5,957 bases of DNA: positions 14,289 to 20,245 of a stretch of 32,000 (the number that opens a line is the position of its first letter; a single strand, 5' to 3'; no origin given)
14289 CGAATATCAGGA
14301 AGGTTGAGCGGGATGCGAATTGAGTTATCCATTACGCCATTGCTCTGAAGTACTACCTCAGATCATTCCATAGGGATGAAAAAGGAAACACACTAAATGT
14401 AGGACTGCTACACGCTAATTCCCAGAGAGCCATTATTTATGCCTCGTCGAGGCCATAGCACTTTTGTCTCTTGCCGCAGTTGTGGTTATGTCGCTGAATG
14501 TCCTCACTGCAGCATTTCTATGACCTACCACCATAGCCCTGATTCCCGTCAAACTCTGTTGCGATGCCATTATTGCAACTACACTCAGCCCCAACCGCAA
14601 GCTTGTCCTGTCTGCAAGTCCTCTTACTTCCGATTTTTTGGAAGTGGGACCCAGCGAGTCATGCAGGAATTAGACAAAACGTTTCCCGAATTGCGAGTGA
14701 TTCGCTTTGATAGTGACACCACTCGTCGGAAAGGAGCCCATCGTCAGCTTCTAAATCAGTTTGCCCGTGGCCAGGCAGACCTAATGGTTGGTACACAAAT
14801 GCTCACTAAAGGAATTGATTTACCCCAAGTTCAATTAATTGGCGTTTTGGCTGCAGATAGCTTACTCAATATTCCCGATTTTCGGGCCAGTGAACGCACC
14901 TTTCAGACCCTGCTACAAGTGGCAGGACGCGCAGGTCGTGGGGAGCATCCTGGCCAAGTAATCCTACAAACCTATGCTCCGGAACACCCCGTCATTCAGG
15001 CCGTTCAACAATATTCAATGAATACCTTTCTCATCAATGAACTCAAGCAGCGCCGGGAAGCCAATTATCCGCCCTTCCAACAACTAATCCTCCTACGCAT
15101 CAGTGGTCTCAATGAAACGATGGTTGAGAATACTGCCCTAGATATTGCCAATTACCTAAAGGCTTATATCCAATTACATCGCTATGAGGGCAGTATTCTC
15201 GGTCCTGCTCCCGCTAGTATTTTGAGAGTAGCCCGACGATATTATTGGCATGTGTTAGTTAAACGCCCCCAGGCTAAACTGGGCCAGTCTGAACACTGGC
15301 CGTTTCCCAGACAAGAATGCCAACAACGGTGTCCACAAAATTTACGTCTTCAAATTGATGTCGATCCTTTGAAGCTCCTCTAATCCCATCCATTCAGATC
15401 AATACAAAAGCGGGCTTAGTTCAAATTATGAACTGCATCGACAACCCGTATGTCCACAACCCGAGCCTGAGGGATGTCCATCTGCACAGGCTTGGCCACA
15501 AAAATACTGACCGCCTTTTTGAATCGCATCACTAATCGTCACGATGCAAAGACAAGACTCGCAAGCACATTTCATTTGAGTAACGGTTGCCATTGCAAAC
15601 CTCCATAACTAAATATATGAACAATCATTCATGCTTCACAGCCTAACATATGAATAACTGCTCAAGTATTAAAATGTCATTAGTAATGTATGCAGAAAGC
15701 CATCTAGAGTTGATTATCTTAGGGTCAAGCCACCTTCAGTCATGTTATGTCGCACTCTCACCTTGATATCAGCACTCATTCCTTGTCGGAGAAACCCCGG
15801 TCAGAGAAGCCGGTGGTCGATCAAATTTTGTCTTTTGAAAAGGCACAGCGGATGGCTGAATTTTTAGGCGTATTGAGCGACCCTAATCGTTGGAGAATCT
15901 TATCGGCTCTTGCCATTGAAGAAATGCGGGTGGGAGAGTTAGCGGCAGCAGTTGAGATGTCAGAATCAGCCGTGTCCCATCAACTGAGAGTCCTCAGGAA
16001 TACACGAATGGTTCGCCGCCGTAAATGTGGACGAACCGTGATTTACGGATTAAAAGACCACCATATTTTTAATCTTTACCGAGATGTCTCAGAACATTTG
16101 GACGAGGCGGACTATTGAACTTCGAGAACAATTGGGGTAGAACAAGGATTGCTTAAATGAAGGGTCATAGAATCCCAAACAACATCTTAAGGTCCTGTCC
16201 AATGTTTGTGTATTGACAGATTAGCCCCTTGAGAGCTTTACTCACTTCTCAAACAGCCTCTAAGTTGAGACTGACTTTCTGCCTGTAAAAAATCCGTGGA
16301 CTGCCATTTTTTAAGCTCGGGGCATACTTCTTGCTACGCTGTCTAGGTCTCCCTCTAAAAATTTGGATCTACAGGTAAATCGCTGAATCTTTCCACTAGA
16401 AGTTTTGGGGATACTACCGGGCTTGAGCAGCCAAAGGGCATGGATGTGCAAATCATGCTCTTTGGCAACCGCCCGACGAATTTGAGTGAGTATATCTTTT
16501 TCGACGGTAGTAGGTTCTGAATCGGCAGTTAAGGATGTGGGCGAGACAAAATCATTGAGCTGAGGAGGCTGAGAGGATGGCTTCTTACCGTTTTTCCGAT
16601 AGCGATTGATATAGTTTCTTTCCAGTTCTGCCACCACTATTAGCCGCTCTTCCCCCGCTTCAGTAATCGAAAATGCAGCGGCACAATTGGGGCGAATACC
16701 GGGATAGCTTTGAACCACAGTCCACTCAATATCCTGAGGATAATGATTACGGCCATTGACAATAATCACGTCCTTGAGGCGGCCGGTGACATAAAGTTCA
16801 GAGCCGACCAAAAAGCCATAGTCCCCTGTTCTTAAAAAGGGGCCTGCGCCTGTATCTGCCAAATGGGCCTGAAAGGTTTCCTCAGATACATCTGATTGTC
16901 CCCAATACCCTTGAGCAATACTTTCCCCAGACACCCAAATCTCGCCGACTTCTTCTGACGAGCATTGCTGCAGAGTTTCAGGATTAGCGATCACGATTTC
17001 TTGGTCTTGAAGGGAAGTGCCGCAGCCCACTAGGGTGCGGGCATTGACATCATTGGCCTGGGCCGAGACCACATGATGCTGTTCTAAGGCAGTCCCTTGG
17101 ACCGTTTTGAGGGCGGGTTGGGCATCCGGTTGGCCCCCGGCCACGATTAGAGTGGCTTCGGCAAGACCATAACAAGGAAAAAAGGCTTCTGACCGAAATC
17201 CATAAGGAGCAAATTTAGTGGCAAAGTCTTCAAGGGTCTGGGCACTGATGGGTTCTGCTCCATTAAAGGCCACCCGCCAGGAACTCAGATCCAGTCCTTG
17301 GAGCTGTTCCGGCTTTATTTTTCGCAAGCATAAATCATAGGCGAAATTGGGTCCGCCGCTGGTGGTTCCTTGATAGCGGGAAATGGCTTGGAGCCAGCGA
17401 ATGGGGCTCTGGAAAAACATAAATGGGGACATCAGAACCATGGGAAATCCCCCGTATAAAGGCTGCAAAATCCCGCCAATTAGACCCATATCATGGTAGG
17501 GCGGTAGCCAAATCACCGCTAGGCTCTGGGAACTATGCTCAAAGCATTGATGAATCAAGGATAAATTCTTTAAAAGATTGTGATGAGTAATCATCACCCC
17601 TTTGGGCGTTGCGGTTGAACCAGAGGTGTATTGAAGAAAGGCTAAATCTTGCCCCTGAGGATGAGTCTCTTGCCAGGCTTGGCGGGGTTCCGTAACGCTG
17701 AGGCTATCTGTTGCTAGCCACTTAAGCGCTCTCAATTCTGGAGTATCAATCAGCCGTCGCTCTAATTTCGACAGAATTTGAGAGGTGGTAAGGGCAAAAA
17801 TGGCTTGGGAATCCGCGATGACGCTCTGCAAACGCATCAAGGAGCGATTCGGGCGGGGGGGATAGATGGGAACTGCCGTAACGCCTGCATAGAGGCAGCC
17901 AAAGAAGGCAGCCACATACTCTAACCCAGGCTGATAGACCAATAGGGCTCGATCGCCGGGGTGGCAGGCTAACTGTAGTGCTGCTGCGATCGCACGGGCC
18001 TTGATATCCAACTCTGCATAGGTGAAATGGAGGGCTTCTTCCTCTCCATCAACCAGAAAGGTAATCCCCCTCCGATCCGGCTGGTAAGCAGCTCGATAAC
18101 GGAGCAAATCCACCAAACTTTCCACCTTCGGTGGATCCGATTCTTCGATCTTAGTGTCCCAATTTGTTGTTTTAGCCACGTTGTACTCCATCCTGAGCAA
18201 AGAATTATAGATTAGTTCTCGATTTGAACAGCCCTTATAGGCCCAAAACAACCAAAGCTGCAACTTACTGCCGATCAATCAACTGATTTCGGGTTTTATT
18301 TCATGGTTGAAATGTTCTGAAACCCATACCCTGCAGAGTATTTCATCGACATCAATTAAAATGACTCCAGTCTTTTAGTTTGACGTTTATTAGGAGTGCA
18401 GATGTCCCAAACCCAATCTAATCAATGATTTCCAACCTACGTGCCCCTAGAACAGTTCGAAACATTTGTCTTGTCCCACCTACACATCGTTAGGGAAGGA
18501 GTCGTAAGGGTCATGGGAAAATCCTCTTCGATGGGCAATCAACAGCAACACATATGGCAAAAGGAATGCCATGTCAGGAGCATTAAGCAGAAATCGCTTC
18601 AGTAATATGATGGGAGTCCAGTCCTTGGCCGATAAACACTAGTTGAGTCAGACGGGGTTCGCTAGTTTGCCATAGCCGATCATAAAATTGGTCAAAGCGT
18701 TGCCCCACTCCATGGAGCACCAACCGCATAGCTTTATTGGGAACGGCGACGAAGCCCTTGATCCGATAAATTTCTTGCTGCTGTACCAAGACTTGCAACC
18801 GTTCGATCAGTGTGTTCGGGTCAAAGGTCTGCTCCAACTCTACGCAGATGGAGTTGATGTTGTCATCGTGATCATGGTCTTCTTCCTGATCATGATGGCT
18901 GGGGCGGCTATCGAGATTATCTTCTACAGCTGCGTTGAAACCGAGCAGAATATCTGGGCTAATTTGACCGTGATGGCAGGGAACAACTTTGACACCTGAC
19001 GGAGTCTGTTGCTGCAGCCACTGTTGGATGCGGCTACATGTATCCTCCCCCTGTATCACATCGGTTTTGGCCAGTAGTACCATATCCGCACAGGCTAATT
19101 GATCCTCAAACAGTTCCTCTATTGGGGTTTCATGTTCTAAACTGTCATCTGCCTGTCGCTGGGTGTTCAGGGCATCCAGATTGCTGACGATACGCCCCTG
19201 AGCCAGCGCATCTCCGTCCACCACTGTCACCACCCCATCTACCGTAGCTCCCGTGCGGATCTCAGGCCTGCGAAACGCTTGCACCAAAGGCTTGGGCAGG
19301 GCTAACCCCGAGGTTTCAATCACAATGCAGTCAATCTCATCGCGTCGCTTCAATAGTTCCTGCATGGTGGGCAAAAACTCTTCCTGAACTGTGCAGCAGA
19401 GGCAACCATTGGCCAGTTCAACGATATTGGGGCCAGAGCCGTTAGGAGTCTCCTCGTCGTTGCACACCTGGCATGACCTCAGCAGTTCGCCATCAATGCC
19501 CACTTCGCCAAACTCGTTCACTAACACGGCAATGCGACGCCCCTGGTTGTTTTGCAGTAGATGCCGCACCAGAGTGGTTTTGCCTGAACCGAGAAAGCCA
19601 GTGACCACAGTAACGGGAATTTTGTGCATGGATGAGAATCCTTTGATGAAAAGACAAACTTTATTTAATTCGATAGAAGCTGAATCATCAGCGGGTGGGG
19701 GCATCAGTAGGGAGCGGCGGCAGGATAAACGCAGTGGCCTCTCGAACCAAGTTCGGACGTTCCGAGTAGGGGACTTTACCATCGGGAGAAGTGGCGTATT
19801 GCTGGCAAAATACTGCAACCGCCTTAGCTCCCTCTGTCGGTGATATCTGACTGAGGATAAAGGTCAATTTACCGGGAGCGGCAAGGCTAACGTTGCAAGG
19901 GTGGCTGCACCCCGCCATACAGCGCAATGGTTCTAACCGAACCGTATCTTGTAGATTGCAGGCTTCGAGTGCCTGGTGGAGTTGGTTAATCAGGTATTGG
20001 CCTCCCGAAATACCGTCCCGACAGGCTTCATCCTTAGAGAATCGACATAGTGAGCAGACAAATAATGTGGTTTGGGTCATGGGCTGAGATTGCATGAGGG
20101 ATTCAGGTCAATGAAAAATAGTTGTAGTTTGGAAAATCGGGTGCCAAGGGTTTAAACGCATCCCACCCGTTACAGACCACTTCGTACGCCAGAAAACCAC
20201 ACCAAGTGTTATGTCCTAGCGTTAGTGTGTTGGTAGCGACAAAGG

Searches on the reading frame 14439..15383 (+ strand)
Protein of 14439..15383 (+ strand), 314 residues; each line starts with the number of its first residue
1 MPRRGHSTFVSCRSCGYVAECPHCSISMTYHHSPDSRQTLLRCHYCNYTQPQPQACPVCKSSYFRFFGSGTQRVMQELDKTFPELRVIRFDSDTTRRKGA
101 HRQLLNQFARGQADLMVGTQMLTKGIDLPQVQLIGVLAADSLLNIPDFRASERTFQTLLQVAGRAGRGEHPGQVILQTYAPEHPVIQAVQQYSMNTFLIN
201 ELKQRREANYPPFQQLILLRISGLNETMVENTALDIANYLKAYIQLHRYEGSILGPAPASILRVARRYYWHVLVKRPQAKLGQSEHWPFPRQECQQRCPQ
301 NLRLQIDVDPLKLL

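Call 9: search_protein_families(library=pfam, proteins=[window:14439-15383:+], max_evalue=0.001)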
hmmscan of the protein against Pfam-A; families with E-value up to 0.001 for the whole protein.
window:14439-15383:+ (314 aa): 3 families
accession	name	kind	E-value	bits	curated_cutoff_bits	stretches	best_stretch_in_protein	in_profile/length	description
PF18074.6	PriA_C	-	7e-18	65.7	26.9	1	212-310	1-95/95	Primosomal protein N C-terminal domain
PF18319.7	Zn_ribbon_PriA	-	3.5e-09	36.9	26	1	21-51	1-27/27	PriA DNA helicase Cys-rich region (CRR) domain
PF00271.37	Helicase_C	-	2.2e-08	34.7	23.5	1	76-167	32-108/110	Helicase conserved C-terminal domain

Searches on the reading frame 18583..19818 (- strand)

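Call 9: search_protein_families(library=pfam, proteins=[window:18583-19818:-], max_evalue=0.001)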
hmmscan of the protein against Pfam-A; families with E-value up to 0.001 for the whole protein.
window:18583-19818:- (411 aa): 4 families
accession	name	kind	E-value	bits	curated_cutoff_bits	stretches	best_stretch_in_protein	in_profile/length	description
PF02492.25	cobW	-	7e-58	195.6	20.7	1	68-273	1-174/180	CobW/HypB/UreG, nucleotide-binding domain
PF07683.19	CobW_C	-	3.7e-19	68.8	22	1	321-410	1-91/94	Cobalamin synthesis protein cobW C-terminal domain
PF13401.12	AAA_22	-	1.9e-05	25.4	27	1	69-167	7-90/130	AAA domain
PF13191.12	AAA_16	-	0.00068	20.6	32.6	0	67-106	24-63/167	AAA ATPase domain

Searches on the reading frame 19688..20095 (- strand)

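Call 9: search_protein_families(library=pfam, proteins=[window:19688-20095:-], max_evalue=0.001)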
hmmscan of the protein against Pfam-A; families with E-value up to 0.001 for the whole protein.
window:19688-20095:- (135 aa): 1 family
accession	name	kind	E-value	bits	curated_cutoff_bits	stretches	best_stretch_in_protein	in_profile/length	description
PF07845.16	DUF1636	-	3.8e-33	114.8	31.6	1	11-127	1-117/117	Protein of unknown function (DUF1636)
